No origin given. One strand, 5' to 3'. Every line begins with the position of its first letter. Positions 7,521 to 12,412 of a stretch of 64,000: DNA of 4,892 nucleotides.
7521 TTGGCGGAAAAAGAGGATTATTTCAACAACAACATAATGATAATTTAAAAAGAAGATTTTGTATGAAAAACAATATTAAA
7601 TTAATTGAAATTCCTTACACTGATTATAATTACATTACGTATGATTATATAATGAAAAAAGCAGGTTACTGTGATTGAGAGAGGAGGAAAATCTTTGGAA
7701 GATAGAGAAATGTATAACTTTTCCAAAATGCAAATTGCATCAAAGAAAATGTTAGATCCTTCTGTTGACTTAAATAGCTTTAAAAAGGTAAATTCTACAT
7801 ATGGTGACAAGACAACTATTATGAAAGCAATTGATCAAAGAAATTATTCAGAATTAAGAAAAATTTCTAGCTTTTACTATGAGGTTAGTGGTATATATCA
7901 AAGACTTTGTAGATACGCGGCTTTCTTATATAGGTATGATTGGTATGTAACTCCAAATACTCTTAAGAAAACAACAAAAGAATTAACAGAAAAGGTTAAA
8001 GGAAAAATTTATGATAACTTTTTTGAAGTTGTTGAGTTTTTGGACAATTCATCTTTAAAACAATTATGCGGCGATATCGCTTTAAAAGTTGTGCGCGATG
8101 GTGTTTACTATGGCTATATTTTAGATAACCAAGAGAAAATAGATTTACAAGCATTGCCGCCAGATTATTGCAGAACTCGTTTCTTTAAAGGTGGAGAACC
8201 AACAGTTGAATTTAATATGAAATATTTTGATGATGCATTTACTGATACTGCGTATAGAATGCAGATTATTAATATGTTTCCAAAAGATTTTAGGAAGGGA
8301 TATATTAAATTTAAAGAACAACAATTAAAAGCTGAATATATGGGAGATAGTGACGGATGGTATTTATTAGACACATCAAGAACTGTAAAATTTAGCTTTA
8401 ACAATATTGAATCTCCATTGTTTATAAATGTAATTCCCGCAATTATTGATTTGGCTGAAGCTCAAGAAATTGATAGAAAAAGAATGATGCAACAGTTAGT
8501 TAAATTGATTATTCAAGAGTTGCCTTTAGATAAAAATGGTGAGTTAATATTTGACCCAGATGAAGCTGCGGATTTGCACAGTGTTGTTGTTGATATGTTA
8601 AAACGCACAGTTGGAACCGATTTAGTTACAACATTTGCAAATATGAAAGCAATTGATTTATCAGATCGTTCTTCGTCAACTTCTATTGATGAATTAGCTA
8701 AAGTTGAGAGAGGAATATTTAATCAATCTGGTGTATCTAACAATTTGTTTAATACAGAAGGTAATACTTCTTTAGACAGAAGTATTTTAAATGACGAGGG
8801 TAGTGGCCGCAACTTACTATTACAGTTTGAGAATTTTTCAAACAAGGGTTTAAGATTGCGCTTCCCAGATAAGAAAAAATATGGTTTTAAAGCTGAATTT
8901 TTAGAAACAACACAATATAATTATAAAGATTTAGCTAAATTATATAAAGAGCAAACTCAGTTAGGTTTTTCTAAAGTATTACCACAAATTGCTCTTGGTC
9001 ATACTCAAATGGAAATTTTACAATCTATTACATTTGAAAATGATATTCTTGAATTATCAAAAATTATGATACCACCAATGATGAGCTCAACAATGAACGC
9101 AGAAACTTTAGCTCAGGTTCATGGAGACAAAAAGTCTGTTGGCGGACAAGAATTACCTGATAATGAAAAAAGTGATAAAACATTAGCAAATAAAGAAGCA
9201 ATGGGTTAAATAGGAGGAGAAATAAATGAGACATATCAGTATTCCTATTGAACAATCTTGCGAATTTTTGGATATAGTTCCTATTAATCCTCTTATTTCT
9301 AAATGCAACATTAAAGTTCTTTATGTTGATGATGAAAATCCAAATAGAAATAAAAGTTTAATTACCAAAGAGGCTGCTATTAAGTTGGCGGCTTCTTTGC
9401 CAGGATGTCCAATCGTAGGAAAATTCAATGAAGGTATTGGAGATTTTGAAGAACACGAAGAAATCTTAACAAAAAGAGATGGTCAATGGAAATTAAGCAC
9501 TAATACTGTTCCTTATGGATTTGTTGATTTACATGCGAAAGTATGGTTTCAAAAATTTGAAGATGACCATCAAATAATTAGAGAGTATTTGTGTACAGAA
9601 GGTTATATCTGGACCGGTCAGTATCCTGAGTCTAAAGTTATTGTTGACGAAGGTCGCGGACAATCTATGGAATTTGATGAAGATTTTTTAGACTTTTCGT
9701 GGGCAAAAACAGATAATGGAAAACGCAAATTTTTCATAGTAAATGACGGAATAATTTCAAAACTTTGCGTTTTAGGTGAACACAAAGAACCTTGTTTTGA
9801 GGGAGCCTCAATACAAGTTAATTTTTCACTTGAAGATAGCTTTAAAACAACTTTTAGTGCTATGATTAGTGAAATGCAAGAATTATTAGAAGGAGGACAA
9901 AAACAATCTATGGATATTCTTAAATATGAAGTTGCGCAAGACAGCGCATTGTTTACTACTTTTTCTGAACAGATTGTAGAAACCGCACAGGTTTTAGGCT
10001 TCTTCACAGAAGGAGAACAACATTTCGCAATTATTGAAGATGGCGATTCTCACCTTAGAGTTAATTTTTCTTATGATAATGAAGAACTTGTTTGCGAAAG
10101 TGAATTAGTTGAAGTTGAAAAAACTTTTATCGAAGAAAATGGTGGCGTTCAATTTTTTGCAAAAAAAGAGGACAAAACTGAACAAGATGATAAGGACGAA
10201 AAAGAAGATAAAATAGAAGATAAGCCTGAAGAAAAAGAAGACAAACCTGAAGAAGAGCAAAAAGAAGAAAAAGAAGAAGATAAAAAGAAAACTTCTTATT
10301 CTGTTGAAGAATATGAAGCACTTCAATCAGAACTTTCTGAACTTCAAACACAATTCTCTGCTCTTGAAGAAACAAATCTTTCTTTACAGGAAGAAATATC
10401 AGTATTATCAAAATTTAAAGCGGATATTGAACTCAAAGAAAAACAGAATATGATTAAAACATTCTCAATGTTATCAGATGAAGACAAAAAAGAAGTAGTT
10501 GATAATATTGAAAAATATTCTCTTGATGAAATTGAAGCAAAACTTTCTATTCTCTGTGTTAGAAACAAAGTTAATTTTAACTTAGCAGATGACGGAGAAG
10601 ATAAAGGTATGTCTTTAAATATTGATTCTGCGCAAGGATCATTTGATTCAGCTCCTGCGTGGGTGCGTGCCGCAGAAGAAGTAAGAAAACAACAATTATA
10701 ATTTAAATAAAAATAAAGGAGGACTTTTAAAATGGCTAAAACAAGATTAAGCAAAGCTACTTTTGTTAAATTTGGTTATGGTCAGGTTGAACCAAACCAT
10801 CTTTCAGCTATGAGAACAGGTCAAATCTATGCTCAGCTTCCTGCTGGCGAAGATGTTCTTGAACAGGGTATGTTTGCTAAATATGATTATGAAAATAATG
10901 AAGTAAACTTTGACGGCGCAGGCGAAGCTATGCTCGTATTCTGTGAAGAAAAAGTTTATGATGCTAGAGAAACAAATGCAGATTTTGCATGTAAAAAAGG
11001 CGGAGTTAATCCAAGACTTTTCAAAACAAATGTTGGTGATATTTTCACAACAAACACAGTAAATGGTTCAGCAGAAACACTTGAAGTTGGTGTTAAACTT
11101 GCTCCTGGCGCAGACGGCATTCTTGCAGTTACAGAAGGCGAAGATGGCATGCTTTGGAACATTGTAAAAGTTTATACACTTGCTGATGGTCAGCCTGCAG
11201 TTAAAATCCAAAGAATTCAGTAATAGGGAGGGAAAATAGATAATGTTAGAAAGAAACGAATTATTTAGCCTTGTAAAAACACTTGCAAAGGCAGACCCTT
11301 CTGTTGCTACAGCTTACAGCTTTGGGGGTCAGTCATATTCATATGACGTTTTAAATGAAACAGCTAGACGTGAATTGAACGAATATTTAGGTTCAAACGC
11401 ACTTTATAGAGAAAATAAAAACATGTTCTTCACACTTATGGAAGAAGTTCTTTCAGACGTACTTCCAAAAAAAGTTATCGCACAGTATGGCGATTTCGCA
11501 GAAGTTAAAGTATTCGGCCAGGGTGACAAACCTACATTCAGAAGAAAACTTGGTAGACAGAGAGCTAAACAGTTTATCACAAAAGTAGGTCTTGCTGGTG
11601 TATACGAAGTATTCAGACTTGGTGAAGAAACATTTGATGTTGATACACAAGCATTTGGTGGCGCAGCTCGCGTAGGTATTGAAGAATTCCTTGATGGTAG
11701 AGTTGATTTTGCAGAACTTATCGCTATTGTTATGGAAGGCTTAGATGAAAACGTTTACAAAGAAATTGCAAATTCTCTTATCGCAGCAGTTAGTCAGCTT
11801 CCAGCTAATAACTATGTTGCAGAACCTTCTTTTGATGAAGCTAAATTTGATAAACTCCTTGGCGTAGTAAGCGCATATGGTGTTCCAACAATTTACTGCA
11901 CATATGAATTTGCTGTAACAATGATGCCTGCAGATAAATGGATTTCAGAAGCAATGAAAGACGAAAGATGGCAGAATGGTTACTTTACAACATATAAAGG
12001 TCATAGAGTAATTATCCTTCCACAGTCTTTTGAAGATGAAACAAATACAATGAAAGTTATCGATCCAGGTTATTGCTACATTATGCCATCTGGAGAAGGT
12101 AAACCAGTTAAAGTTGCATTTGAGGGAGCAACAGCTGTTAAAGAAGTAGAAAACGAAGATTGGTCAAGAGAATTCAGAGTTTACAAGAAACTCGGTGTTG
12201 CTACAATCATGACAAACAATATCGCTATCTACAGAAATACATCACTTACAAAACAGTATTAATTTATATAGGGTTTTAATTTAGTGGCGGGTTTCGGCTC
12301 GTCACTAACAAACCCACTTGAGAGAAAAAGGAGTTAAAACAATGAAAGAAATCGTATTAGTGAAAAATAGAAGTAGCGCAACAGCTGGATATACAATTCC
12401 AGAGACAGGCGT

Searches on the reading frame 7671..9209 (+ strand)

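Call 49: search_protein_families(library=phrogs, proteins=[window:7671-9209:+], max_evalue=0.001)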
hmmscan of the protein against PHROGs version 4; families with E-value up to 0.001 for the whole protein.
window:7671-9209:+ (512 aa): 1 family
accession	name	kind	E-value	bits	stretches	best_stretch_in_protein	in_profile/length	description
phrog_2739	-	head and packaging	4.8e-70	237.6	1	36-508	41-493/501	portal protein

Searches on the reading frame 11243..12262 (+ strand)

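Call 49: search_protein_families(library=phrogs, proteins=[window:11243-12262:+], max_evalue=0.001)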
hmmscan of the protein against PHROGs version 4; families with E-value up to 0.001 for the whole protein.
window:11243-12262:+ (339 aa): 3 families
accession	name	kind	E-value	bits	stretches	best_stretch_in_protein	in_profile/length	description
phrog_4088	-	unknown function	3.8e-66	224.6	1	17-332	10-331/332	-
phrog_22779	-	unknown function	2.2e-06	28.4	1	147-319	13-183/205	-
phrog_27131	-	unknown function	0.00027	22.2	1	24-99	16-95/119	-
